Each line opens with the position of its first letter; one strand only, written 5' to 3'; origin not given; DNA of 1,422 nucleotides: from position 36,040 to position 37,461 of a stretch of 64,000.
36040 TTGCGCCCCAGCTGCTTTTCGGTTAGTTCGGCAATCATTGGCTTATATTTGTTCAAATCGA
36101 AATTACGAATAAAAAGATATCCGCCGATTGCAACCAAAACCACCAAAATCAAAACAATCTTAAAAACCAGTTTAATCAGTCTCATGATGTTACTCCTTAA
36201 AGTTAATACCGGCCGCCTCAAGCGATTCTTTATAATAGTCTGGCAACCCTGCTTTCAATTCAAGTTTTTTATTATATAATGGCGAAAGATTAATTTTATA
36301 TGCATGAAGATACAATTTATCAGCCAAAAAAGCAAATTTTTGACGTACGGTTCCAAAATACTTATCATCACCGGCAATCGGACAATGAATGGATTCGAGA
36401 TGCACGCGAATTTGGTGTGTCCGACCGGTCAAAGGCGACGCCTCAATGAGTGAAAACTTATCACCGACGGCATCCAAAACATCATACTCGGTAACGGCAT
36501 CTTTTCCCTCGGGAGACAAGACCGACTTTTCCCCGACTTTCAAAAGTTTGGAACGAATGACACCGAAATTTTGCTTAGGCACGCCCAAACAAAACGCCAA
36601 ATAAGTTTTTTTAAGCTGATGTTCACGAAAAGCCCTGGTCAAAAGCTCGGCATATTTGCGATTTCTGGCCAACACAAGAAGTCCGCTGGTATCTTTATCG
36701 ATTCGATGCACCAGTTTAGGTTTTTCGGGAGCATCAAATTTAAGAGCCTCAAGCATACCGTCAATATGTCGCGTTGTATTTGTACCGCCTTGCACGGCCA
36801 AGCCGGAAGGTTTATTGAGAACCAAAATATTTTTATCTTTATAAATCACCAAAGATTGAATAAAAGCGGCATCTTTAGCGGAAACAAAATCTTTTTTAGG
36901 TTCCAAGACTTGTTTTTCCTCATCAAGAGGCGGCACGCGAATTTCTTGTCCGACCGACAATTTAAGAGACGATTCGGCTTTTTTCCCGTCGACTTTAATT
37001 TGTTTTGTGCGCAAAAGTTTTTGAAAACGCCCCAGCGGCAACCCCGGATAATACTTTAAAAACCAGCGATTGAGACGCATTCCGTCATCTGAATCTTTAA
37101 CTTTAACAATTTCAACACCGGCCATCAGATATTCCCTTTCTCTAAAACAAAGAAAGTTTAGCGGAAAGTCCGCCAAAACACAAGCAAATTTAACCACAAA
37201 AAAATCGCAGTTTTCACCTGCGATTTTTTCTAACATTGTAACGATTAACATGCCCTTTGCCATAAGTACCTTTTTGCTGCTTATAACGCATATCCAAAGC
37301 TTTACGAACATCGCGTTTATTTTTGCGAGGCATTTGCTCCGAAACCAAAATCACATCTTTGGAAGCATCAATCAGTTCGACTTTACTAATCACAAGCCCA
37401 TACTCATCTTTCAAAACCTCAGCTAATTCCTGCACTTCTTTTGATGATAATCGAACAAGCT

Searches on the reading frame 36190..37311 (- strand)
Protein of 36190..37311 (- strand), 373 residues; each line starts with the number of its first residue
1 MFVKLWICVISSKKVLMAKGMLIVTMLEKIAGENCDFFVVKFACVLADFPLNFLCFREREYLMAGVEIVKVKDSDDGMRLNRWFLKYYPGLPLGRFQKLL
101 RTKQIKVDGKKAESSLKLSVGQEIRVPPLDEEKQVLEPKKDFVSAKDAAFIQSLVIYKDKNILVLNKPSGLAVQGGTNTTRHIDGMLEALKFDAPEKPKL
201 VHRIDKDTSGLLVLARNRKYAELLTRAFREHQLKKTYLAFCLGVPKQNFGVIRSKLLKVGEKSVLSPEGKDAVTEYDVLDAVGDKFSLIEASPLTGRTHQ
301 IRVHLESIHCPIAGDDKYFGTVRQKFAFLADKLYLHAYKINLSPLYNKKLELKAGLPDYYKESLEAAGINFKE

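Call 7: search_protein_families(library=pfam, proteins=[window:36190-37311:-], max_evalue=0.0001)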
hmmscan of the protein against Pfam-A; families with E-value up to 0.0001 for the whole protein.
window:36190-37311:- (373 aa): 1 family
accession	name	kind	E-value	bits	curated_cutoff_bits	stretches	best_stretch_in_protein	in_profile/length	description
PF00849.27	PseudoU_synth_2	-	7.1e-34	117.7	26.8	1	161-307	1-152/152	RNA pseudouridylate synthase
